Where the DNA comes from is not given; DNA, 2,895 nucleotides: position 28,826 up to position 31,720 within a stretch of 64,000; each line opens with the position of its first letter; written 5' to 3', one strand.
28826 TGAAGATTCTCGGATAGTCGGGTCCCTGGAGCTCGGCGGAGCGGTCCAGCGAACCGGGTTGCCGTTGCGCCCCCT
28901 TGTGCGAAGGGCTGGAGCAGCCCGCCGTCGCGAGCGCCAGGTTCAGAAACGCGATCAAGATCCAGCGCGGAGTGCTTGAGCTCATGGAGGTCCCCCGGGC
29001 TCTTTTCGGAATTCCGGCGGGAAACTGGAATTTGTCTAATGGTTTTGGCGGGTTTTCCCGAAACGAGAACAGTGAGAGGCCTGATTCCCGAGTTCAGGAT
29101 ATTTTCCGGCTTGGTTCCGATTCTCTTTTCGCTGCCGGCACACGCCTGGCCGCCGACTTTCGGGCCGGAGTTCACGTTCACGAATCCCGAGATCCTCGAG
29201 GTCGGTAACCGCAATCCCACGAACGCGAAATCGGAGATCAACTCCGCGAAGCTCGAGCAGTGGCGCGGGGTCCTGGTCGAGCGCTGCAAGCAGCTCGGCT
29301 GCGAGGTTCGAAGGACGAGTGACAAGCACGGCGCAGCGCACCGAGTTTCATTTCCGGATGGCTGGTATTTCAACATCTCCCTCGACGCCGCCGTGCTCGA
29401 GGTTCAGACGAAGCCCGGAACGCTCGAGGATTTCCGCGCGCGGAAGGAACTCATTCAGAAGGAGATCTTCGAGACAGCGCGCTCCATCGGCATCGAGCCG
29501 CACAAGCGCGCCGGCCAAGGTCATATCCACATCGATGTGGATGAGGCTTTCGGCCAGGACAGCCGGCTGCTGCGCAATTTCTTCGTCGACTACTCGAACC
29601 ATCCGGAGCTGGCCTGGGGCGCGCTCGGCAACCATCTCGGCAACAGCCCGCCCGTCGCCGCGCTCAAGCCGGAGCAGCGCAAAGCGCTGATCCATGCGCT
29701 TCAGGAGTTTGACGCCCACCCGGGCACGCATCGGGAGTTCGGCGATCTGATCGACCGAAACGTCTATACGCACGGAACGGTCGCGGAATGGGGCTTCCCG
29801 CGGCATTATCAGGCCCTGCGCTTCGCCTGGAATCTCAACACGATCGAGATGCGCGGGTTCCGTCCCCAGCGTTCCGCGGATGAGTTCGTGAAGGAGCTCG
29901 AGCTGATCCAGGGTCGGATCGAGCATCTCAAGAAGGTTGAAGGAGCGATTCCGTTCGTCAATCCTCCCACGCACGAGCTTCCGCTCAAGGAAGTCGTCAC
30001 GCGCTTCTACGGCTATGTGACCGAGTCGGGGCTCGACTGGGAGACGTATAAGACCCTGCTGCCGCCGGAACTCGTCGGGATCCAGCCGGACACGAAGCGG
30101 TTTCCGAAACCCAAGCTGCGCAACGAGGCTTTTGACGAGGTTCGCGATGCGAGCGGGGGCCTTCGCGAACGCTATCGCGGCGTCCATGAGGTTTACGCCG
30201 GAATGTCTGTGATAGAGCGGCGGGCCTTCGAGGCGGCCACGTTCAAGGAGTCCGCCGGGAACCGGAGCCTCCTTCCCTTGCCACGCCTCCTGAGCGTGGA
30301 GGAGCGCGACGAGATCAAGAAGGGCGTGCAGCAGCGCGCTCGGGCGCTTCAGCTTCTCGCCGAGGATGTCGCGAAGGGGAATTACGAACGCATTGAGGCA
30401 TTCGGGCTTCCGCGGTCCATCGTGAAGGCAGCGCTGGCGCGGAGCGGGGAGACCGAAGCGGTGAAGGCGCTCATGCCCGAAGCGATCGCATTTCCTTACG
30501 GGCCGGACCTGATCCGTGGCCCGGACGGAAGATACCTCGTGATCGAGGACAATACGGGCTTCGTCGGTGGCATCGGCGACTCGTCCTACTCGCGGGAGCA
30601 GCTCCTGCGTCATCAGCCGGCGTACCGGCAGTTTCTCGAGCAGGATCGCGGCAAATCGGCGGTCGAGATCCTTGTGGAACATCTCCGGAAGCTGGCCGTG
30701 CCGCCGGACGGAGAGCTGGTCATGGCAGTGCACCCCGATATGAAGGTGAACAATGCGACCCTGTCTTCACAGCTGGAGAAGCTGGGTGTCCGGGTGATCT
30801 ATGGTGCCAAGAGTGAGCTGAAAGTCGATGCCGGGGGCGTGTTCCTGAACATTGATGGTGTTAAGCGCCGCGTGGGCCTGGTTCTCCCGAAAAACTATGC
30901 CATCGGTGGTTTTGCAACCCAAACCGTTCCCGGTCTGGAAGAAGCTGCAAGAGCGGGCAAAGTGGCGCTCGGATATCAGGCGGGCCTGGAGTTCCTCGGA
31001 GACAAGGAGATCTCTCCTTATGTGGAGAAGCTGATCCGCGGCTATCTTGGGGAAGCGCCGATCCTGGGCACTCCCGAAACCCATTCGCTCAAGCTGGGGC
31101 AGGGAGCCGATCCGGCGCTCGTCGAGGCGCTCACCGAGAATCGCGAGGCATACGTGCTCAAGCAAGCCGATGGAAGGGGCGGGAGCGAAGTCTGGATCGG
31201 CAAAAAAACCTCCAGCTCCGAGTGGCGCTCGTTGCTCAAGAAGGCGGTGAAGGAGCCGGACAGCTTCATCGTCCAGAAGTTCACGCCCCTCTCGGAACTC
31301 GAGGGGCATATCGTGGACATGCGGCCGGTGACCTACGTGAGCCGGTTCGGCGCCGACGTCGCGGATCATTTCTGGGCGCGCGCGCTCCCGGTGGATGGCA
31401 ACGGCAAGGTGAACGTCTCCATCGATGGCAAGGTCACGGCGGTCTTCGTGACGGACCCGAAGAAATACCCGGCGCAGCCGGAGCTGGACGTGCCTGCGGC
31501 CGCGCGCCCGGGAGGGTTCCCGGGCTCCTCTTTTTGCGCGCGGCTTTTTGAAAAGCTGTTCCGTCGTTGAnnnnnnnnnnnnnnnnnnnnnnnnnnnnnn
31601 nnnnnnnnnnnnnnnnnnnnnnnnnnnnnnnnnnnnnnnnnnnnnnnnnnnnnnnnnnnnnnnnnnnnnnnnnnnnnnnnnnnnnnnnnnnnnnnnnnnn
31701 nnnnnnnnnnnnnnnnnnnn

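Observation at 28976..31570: Fusion of a GS/GCS2-like amidoligase with a circularly permuted ATP-grasp: a two-ligase enzyme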

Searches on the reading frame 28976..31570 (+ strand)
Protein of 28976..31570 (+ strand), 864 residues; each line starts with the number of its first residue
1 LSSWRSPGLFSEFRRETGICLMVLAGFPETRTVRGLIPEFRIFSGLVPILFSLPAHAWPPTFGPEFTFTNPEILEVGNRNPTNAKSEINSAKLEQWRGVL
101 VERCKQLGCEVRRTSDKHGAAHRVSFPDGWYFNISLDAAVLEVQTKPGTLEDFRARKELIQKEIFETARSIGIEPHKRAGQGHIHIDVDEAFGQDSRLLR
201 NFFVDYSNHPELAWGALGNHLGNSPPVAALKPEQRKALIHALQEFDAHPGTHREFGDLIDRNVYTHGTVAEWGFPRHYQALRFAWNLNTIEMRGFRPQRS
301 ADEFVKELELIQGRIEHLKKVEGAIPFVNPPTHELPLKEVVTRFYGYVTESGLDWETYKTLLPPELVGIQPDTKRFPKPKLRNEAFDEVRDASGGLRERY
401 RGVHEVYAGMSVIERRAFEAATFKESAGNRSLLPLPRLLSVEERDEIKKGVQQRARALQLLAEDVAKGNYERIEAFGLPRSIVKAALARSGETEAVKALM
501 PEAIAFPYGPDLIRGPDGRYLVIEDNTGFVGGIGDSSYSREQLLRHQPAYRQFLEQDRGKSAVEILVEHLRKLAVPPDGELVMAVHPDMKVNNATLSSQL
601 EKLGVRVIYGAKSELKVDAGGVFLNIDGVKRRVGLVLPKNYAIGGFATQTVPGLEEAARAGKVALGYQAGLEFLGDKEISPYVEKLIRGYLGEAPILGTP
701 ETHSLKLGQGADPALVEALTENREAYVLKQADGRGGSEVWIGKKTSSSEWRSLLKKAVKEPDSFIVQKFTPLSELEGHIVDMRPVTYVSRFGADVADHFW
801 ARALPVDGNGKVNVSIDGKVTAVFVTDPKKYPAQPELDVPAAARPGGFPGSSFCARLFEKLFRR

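Call 3: search_protein_families(library=pfam, proteins=[window:28976-31570:+], max_evalue=1)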
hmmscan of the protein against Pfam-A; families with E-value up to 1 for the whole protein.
window:28976-31570:+ (864 aa): 3 families
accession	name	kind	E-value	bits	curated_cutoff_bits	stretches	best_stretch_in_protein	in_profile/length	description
PF14403.11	CP_ATPgrasp_2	-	1.9e-34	119.7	32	1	436-785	1-350/374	Circularly permuted ATP-grasp type 2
PF04174.18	CP_ATPgrasp_1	-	7.3e-26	91.4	23.1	1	436-767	1-332/332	A circularly permuted ATPgrasp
PF14398.11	ATPgrasp_YheCD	-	0.2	11.3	26.8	1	745-783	90-127/255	YheC/D like ATP-grasp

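Call 4: search_protein_families(library=ncbifam, proteins=[window:28976-31570:+], max_evalue=1)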
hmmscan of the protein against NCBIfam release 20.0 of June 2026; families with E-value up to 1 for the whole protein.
window:28976-31570:+ (864 aa): 1 family
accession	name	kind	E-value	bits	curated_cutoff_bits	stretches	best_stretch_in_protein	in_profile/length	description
NF009110.0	PRK12458.1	subfamily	0.056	12.4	408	1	717-774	161-218/349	glutathione synthetase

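Call 6: find_homologous_proteins(query=window:28976-31570:+, max_evalue=0.001)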
Query window:28976-31570:+ (864 aa): 2 proteins with E <= 0.001 among 8000 candidates.
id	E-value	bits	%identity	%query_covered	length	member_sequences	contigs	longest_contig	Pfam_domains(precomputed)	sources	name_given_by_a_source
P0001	0.0e+0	1905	100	96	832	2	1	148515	PF14403.12,PF04174.19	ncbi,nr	ncbi:MAG: circularly permuted type 2 ATP-grasp protein [Oligoflexia bacterium]|nr:circularly permute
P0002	0.0e+0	1105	60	94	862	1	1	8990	PF14403.12,PF04174.19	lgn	-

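Call 12: find_encoding_contigs(protein=P0002, flank=10000)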
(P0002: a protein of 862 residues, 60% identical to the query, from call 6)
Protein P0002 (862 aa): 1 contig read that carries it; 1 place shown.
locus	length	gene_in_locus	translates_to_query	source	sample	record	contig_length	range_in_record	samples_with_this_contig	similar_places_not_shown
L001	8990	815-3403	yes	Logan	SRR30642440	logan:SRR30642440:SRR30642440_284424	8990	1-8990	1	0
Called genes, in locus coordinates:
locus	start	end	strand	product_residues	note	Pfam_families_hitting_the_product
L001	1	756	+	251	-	?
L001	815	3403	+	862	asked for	PF04174:CP_ATPgrasp_1, PF14403:CP_ATPgrasp_2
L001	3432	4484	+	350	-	PF02219:MTHFR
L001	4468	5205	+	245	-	PF01734:Patatin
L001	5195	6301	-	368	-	PF00899:ThiF, PF00581:Rhodanese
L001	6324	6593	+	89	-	PF02597:ThiS (weak)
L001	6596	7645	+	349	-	PF15902:Sortilin-Vps10 (faint), PF02012:BNR (faint)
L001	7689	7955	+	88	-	-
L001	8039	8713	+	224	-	-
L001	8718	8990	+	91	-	?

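Call 14: search_protein_families(library=pfam, proteins=[L001:1-756:+, L001:6596-7645:+, L001:7689-7955:+, L001:8039-8713:+, L001:3432-4484:+], max_evalue=0.01)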
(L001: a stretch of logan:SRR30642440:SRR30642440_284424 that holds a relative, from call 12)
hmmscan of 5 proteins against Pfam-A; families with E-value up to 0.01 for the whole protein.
L001:1-756:+ (251 aa): 4 families
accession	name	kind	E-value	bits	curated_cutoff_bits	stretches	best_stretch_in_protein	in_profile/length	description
PF01406.26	tRNA-synt_1e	-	6.9e-36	124.6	27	1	1-112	190-300/301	tRNA synthetases class I (C) catalytic domain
PF23493.1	CysS_C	-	3.9e-12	46.5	23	1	201-245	3-47/51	Cysteinyl-tRNA ligase anticodon binding domain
PF01921.24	tRNA-synt_1f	-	0.00038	19.9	27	1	11-129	227-349/360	tRNA synthetases class I (K)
PF09190.17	DALR_2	-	0.0011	20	22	1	145-170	1-26/57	DALR domain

L001:6596-7645:+ (349 aa): 5 families
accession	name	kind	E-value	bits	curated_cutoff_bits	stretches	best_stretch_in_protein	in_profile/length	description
PF15902.12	Sortilin-Vps10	-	7.1e-15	55.2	33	3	107-260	3-138/446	Sortilin, neurotensin receptor 3,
PF02012.26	BNR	-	1.2e-05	25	27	0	108-118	1-11/12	BNR/Asp-box repeat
PF21471.3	Reelin_subrepeat-B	-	0.00029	21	27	0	231-305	19-77/127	Reelin subrepeat B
PF14870.12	PSII_BNR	-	0.00073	19.3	27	0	86-127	235-276/303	Photosynthesis system II assembly factor YCF48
PF13810.12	DUF4185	-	0.0031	17.2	39.5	0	208-237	119-148/309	Domain of unknown function (DUF4185)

L001:7689-7955:+ (88 aa): 1 family
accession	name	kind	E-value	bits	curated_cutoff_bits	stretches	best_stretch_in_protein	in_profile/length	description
PF01470.22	Peptidase_C15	-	0.0053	17.2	22.7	0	4-46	79-120/204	Pyroglutamyl peptidase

L001:8039-8713:+ (224 aa): 0 families

L001:3432-4484:+ (350 aa): 1 family
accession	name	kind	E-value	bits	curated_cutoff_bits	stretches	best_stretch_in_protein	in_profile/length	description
PF02219.23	MTHFR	-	1e-25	91.1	24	1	85-292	71-268/287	Methylenetetrahydrofolate reductase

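Call 43: find_related_loci(query=A6, collection=genome_contigs, flank=8000)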
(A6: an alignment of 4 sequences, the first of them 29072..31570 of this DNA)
Query A6 (832 aa) in genome_contigs; peptide patterns used: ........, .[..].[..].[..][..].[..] (x = any residue, [..] = any of these).
91 stretches matched a pattern; 9 encode a relative of the query (tblastn E <= 1e-3); 9 distinct loci.
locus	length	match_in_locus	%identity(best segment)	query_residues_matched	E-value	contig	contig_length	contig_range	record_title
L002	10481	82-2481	37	11-807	4e-161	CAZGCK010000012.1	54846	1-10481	MAG TPA_asm: uncultured Bacteriovoracaceae bacterium isolate SRP219642_co7_571 genome assembly, contig: NODE_768_length_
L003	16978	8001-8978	46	29-338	2e-85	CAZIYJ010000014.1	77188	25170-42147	MAG TPA_asm: uncultured Bdellovibrionales bacterium isolate SRP302895_co1_154 genome assembly, contig: NODE_597_length_7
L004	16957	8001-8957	41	29-344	8e-67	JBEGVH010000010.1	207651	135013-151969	MAG: Pseudomonadota bacterium isolate riogrande_2019_sw_WHONDRS-S19S_0066_B_bin.130 scaffold_88711, whole genome shotgun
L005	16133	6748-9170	33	5-792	2e-111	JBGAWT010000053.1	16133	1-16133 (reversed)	MAG: Bdellovibrionia bacterium isolate MAG_AAO_H10.61 AAOH10-61_opera_contig_10545, whole genome shotgun sequence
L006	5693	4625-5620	35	14-322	1e-48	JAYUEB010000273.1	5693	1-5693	MAG: Bdellovibrionales bacterium isolate GFS_7426 GFS_7426_272, whole genome shotgun sequence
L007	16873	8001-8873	34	30-293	8e-43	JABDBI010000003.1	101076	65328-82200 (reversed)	MAG: Methanobacteriota archaeon isolate BWMinControl_Nextera66_MAG8 3300020758.a:Ga0207042_1003, whole genome shotgun se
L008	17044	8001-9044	29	12-330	7e-37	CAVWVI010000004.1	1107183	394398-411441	MAG: Oligoflexia bacterium isolate MFD09671.bin.1.114 genome assembly, contig: contig_61949, whole genome shotgun sequen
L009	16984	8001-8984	30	30-366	2e-33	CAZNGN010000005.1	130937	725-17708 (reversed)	MAG TPA_asm: uncultured Bacteriovoracaceae bacterium isolate SRP342105_co2_89 genome assembly, contig: NODE_95_length_13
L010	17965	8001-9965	29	30-378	5e-26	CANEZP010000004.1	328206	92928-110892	MAG: Bdellovibrionaceae bacterium isolate Jr-03apr18-63 genome assembly, contig: Jr-03apr18-C12, whole genome shotgun se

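Call 53: search_protein_families(library=pfam, proteins=[L005:941-2509:-, L005:2763-3923:+, L005:3975-4394:+, L005:4477-6621:-, L005:7944-10301:+, L005:10298-10981:-, L005:11162-12361:-, L005:12432-12971:-, L005:13022-16075:-], max_evalue=0.001)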
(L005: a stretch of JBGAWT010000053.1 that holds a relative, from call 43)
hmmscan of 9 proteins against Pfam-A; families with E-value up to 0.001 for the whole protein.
L005:941-2509:- (522 aa): 0 families

L005:2763-3923:+ (386 aa): 2 families
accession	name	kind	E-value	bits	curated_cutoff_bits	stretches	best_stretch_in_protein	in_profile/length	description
PF04116.19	FA_hydroxylase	-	5.3e-30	105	31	1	99-230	3-132/132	Fatty acid hydroxylase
PF24858.1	AGMP_C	-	4.2e-06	27.1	28.3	1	315-377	2-64/88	Alkylglycerol monooxygenase C-terminal domain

L005:3975-4394:+ (139 aa): 0 families

L005:4477-6621:- (714 aa): 3 families
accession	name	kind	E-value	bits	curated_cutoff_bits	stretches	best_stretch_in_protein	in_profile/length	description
PF13243.12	SQHop_cyclase_C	-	1.9e-60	205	26.1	1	352-631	3-262/319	Squalene-hopene cyclase C-terminal domain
PF13249.12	SQHop_cyclase_N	-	1.6e-25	90.3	26.2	1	44-327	9-277/291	Squalene-hopene cyclase N-terminal domain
PF07678.20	TED_complement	-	5.6e-06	26.1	22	0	553-647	93-184/312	A-macroglobulin TED domain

L005:7944-10301:+ (785 aa): 2 families
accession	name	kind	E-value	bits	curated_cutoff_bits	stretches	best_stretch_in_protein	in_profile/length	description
PF14403.11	CP_ATPgrasp_2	-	1e-32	114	32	2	250-373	240-358/374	Circularly permuted ATP-grasp type 2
PF04174.18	CP_ATPgrasp_1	-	1.4e-25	90.4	23.1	2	3-178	6-180/332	A circularly permuted ATPgrasp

L005:10298-10981:- (227 aa): 0 families

L005:11162-12361:- (399 aa): 3 families
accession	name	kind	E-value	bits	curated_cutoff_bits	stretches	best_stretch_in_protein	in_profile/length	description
PF07662.18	Nucleos_tra2_C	-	2.1e-76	256.7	32.3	1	191-396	1-213/213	Na+ dependent nucleoside transporter C-terminus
PF01773.25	Nucleos_tra2_N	-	5.4e-20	72.1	27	1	8-80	1-73/74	Na+ dependent nucleoside transporter N-terminus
PF07670.19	Gate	-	2.6e-16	60.4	29.6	1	89-187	2-102/104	Nucleoside recognition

L005:12432-12971:- (179 aa): 0 families

L005:13022-16075:- (1017 aa): 0 families

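Call 54: search_protein_families(library=pfam, proteins=[L002:37-2610:+, L002:2850-3401:+, L002:3416-5170:-, L002:5218-6801:+, L002:6737-7606:-, L002:7793-8656:+, L002:8669-9556:-, L002:9575-10474:-], max_evalue=0.001)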
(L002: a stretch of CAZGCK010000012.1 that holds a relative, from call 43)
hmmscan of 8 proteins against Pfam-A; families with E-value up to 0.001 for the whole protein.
L002:37-2610:+ (857 aa): 2 families
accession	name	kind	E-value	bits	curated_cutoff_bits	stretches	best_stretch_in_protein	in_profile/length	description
PF14403.11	CP_ATPgrasp_2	-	4e-32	112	32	1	405-769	1-360/374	Circularly permuted ATP-grasp type 2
PF04174.18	CP_ATPgrasp_1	-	2e-27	96.5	23.1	1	405-746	1-332/332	A circularly permuted ATPgrasp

L002:2850-3401:+ (183 aa): 0 families

L002:3416-5170:- (584 aa): 3 families
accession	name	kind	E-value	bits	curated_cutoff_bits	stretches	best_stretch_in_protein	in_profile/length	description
PF00664.28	ABC_membrane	-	1e-43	150.5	28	1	26-290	5-272/274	ABC transporter transmembrane region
PF00005.33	ABC_tran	-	1.7e-32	113.3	25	1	356-505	1-137/137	ABC transporter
PF02463.25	SMC_N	-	7e-08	32.6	40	1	396-547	110-211/220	RecF/RecN/SMC N terminal domain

L002:5218-6801:+ (527 aa): 11 families
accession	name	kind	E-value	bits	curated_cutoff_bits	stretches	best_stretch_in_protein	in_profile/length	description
PF01370.27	Epimerase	-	1.8e-51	175.3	20.9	1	4-248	1-231/240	NAD dependent epimerase/dehydratase family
PF16363.11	GDP_Man_Dehyd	-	1.6e-42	146.6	27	1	5-314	1-321/332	GDP-mannose 4,6 dehydratase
PF13242.12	Hydrolase_like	-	1.2e-13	51.2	22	1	441-514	2-74/75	HAD-hyrolase-like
PF00702.32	Hydrolase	-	2.2e-12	48.2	26.4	1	305-480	52-191/191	haloacid dehalogenase-like hydrolase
PF01073.25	3Beta_HSD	-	2e-11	43.9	22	1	5-158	1-157/280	3-beta hydroxysteroid dehydrogenase/isomerase family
PF04321.23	RmlD_sub_bind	-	6.7e-09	35.7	27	1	3-159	2-137/287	RmlD substrate binding domain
PF13419.12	HAD_2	-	7e-09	36.5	23.8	1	441-484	133-176/178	Haloacid dehalogenase-like hydrolase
PF02719.21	Polysacc_synt_2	-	7.5e-07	29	20.2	1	4-179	1-173/293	Polysaccharide biosynthesis protein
PF08645.17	PNK3P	-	3.1e-06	27.4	22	1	372-469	32-126/161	Polynucleotide kinase 3 phosphatase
PF05368.20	NmrA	-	2.1e-05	24.7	27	1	3-140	4-119/298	NmrA-like family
PF07993.18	NAD_binding_4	-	0.00011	21.9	20.1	1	68-173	86-203/258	Male sterility protein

L002:6737-7606:- (289 aa): 2 families
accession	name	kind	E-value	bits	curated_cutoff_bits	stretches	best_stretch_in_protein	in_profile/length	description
PF11967.14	RecO_N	-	6e-15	55.5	27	1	7-86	1-80/80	Recombination protein O N terminal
PF02565.21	RecO_C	-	3.2e-11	43.7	22.1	1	90-201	1-105/157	Recombination protein O C terminal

L002:7793-8656:+ (287 aa): 0 families

L002:8669-9556:- (295 aa): 0 families

L002:9575-10474:- (299 aa): 1 family
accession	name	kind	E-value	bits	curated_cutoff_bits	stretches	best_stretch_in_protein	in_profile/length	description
PF00027.35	cNMP_binding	-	3.2e-17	62.7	27.5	1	183-266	4-88/89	Cyclic nucleotide-binding domain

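Call 61: find_homologous_proteins(query=A5, max_evalue=1e-10)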
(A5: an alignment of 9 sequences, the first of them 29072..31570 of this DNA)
Query A5 (9 sequences) (832 aa, profile of the alignment): 14 proteins with E <= 1e-10 among 8000 candidates.
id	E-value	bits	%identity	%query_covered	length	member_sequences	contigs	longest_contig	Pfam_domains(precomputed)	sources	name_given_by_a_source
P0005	0.0e+0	1240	37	96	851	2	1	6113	PF14403.12,PF04174.19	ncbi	-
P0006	0.0e+0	1209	35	93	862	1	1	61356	PF14403.12,PF04174.19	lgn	-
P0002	0.0e+0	1169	60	98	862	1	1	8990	PF14403.12,PF04174.19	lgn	-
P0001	0.0e+0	1114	100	100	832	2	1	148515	PF14403.12,PF04174.19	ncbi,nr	ncbi:MAG: circularly permuted type 2 ATP-grasp protein [Oligoflexia bacterium]|nr:circularly permute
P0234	0.0e+0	1018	37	92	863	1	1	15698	PF14403.12,PF04174.19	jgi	-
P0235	5.4e-99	351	32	52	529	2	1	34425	PF14403.12,PF04174.19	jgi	jgi:uncharacterized circularly permuted ATP-grasp superfamily protein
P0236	4.4e-88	314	31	54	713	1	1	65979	PF14403.12,PF04174.19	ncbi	-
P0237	2.4e-84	302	34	24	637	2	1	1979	PF14403.12,PF04174.19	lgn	-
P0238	3.7e-67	245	33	30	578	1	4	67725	PF14403.12,PF04174.19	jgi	jgi:uncharacterized circularly permuted ATP-grasp superfamily protein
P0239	7.2e-60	221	35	21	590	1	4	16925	PF14403.12,PF04174.19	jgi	jgi:uncharacterized circularly permuted ATP-grasp superfamily protein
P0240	2.1e-30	124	27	44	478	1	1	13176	PF14403.12,PF04174.19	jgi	jgi:uncharacterized circularly permuted ATP-grasp superfamily protein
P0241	3.9e-25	106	27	45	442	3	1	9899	PF14403.12,PF04174.19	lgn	-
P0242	7.4e-20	89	28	42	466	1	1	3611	PF14403.12,PF04174.19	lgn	-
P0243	1.3e-11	61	26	32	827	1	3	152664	PF14403.12,PF04168.18,PF04174.19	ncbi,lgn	-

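Call 63: find_encoding_contigs(protein=P0235, flank=6000, max_places=2)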
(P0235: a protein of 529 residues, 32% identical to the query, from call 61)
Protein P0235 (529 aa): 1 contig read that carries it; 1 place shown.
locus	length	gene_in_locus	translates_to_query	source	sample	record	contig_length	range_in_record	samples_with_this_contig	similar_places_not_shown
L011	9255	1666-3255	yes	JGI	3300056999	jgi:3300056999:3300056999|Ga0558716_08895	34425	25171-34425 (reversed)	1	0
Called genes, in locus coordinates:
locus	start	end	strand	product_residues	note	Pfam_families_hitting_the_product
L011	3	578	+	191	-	?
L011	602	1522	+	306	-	PF00126:HTH_1, PF03466:LysR_substrate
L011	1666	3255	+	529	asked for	PF04174:CP_ATPgrasp_1, PF14403:CP_ATPgrasp_2, PF04174:CP_ATPgrasp_1, PF14403:CP_ATPgrasp_2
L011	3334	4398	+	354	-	PF01116:F_bP_aldolase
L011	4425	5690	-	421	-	-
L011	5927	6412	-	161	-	PF13622:4HBT_3 (weak), PF03061:4HBT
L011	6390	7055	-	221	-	-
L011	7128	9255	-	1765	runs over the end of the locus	PF17963:Big_9 (faint), PF17803:Cadherin_4 (faint), PF05345:He_PIG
